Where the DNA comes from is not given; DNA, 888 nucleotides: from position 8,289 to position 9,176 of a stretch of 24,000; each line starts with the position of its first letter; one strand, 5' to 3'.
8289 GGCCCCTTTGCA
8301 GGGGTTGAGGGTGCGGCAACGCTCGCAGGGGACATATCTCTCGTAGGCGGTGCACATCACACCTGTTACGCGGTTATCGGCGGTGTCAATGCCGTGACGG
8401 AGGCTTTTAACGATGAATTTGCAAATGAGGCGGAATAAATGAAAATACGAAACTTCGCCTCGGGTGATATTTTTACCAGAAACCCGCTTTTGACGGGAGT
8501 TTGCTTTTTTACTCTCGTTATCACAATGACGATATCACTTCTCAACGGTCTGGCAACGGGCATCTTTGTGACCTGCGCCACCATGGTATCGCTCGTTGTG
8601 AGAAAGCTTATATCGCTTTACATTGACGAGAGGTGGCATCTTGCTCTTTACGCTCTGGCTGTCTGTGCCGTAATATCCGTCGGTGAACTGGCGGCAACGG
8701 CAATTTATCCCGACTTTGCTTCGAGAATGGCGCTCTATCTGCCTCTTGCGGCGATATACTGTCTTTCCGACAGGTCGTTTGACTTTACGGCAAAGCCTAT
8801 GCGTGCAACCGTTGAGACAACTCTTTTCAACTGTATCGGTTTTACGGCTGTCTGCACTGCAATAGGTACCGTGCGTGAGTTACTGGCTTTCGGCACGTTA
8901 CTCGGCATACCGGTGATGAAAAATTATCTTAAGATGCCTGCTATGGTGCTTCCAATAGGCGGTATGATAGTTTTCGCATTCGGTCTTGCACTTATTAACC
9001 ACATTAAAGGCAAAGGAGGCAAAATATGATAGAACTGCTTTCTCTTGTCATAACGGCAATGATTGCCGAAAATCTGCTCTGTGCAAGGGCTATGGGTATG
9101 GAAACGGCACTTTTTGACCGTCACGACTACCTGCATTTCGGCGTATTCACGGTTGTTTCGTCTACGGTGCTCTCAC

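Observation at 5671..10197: Intact, translationally coupled rnfCDGEAB operon in which several canonical cofactor-binding signatures appear replaced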

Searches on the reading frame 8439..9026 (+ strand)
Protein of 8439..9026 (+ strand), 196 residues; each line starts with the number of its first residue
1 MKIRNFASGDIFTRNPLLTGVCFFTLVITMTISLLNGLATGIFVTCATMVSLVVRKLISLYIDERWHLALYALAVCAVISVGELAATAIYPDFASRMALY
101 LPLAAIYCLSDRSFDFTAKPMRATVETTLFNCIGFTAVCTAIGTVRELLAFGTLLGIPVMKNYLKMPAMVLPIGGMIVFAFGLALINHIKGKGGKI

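Call 3: search_protein_families(library=pfam, proteins=[window:8439-9026:+], max_evalue=0.01)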
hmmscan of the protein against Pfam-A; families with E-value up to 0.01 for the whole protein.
window:8439-9026:+ (196 aa): 1 family
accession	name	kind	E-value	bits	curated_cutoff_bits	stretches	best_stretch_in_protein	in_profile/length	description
PF02508.19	Rnf-Nqr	-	1.2e-15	58.4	23.8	1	8-181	6-172/174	Rnf-Nqr subunit, membrane protein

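Call 4: search_protein_families(library=ncbifam, proteins=[window:8439-9026:+], max_evalue=0.01)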
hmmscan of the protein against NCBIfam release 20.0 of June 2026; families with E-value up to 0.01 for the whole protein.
window:8439-9026:+ (196 aa): 5 families
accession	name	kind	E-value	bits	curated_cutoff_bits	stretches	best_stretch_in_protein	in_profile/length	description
TIGR01948.1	rnfE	subfamily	1.2e-10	41.3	213.4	1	10-190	7-194/196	RnfABCDGE type electron transport complex subunit E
NF009070.0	PRK12405.1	subfamily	2.4e-10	40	184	1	5-191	6-208/231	electron transport complex subunit RsxE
NF006777.0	PRK09292.1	equivalog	1e-07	31.9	235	1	4-176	8-188/209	NADH:ubiquinone reductase (Na(+)-transporting) subunit D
NF041839.1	rnfE_Methano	equivalog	1.9e-07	31.1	350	1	17-192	19-197/203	Rnf electron transport complex subunit RnfE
TIGR01939.1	nqrD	equivalog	2.2e-06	27.7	244.85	1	10-179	13-184/207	NADH:ubiquinone reductase (Na(+)-transporting) subunit D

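Call 11: search_solved_structures(query=window:8439-9026:+, max_evalue=0.01, show_alignments=2)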
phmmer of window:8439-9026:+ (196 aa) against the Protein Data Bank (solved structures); distinct sequences matched with E-value up to 0.01: 3.
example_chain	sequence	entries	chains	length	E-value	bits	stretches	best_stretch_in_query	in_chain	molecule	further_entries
7zc6_E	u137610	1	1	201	3.3e-11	46.8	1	23-193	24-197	RnfE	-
9eri_E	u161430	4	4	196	1.1e-07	35.3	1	7-188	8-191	Na(+)-translocating ferredoxin:NAD(+) oxidoreductase complex subunit E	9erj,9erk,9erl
7xk3_D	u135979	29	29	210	0.0022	21.3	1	11-161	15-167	Na(+)-translocating NADH-quinone reductase subunit D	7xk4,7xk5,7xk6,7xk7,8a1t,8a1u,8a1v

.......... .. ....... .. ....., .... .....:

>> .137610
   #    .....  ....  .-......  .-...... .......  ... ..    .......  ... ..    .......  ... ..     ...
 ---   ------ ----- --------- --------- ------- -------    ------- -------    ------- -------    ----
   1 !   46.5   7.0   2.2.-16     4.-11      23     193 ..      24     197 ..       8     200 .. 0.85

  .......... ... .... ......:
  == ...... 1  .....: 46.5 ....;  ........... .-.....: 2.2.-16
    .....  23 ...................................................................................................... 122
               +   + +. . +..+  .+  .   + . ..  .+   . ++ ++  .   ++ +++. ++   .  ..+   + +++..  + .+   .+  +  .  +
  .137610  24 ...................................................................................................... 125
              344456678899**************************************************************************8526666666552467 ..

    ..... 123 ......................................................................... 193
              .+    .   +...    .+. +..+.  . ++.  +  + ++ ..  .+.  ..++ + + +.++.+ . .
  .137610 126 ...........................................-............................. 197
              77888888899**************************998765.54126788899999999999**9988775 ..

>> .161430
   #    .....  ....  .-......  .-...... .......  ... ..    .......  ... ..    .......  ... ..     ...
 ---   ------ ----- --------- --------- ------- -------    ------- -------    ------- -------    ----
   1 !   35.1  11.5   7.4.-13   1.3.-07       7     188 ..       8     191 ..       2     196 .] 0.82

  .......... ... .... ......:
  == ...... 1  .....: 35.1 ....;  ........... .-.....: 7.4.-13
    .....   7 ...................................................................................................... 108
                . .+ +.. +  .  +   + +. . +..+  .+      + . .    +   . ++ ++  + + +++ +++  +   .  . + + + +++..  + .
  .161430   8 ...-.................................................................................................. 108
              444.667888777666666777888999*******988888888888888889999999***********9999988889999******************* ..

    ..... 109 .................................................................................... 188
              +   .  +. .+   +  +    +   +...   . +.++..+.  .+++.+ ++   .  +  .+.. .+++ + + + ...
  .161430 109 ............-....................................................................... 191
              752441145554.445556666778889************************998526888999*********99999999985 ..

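Call 81: search_solved_structures(query=A8, max_evalue=0.01, show_alignments=4)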
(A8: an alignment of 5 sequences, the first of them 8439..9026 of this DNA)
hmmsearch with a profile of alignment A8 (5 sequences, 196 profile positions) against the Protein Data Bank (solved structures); distinct sequences matched with E-value up to 0.01: 4.
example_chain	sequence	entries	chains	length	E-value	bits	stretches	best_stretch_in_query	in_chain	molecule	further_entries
7zc6_E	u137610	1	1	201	1.1e-13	54.8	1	21-195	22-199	RnfE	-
9eri_E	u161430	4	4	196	2.1e-08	37.6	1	11-192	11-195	Na(+)-translocating ferredoxin:NAD(+) oxidoreductase complex subunit E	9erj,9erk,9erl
8ahx_E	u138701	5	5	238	0.00021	24.5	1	25-192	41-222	Ion-translocating oxidoreductase complex subunit E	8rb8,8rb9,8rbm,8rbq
7xk3_D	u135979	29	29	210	0.0077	19.4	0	19-160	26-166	Na(+)-translocating NADH-quinone reductase subunit D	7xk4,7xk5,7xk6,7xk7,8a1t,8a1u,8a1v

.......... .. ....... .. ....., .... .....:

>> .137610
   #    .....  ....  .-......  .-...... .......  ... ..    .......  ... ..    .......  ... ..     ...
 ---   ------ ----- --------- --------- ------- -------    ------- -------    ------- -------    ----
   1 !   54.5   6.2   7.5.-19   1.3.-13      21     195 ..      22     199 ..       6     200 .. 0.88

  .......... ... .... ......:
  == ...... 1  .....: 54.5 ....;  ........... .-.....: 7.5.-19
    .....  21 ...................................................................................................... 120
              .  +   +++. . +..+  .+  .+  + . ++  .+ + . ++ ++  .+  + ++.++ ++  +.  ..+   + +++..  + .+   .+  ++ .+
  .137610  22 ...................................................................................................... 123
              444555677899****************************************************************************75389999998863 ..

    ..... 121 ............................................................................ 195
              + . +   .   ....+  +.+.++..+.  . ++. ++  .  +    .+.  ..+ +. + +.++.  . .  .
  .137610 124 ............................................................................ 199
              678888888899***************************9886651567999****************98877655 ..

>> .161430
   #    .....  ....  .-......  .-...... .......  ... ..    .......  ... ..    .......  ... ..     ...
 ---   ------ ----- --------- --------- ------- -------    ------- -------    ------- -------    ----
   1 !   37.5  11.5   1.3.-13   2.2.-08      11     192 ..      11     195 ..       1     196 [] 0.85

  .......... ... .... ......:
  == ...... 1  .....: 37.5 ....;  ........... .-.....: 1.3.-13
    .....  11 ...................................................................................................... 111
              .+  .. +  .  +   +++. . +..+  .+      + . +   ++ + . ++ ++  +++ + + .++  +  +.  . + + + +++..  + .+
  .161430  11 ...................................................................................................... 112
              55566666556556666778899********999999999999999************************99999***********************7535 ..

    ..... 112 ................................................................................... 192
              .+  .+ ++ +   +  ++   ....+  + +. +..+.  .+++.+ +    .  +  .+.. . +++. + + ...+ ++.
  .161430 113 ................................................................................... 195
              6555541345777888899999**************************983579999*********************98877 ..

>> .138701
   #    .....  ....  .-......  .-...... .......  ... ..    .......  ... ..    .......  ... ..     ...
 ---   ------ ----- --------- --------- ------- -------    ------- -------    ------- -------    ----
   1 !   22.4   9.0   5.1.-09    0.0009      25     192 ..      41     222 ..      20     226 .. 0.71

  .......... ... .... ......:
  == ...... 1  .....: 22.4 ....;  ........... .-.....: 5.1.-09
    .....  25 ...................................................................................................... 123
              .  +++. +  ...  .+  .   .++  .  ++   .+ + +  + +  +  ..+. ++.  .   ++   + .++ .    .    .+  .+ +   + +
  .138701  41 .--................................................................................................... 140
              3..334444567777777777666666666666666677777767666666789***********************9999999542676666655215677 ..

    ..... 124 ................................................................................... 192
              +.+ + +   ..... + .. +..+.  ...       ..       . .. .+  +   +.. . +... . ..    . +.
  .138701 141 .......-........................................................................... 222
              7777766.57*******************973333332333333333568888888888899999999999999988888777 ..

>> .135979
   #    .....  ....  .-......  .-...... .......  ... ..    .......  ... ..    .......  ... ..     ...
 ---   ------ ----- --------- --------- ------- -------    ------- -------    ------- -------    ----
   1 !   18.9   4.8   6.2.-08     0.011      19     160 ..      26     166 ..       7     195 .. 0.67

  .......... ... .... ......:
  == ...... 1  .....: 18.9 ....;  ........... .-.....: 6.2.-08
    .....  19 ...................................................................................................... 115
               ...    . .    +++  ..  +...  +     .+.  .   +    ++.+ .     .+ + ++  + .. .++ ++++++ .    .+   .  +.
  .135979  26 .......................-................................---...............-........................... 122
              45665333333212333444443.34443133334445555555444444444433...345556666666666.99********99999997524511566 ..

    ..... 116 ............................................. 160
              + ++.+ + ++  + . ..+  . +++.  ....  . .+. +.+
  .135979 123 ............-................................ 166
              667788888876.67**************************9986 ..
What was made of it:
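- Checked: Cys22 lies 3 residues upstream of the canonical Cys in gapless alignments to the two RnfE structures whose alignments span it (7ZC6, 9ERI) and in MAFFT, but it aligns Cys-to-Cys with V. cholerae NqrD 'LGVCS' (call 81).
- RnfE Cys22 aligns with the NqrD ligand Cys in one alignment (call 81).
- Tried and rejected: An early conclusion that 'three of four A/E Cys are lost' was softened after a profile alignment to NqrD put RnfE Cys22 in register (call 81).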
